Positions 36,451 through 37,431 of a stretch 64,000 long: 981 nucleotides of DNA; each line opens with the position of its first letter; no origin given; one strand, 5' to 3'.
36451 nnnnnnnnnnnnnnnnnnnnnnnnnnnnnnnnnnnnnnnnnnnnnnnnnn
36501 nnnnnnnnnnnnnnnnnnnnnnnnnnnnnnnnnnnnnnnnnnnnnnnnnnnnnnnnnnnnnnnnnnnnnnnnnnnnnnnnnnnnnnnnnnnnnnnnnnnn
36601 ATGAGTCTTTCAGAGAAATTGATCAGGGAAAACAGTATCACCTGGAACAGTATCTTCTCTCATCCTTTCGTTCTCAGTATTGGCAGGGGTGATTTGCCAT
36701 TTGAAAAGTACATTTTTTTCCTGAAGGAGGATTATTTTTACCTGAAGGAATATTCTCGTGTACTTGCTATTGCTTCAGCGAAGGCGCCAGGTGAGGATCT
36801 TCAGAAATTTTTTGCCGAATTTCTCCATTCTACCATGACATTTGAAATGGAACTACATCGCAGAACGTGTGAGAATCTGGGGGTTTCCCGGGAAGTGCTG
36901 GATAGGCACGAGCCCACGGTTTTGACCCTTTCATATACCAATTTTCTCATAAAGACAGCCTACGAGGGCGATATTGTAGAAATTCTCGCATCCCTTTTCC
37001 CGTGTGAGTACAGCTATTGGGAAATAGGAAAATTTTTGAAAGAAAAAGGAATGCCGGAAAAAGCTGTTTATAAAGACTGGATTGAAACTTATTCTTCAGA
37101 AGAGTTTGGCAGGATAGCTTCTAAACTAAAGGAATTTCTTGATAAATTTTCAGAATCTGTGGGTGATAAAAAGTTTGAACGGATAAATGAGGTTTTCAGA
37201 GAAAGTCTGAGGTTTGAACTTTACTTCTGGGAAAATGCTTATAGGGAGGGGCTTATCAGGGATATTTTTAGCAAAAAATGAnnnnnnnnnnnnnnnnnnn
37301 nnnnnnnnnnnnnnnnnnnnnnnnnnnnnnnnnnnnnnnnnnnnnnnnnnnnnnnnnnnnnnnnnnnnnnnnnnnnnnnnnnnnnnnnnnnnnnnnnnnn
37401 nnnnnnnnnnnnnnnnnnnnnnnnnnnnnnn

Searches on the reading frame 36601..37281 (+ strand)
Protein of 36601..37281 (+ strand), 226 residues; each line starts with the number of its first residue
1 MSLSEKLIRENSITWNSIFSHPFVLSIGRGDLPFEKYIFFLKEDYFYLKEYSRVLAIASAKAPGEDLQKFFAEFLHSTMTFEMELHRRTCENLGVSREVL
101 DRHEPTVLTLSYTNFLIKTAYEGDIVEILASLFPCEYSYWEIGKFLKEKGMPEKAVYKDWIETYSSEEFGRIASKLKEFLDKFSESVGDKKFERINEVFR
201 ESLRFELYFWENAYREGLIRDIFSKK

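Call 17: search_protein_families(library=pfam, proteins=[window:36601-37281:+], max_evalue=0.00001)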
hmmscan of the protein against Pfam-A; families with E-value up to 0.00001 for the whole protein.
window:36601-37281:+ (226 aa): 1 family
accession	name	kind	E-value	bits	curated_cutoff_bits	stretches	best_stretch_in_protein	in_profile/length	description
PF03070.21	TENA_THI-4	-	6.1e-44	150.8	22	1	14-215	7-209/210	TENA/THI-4/PQQC family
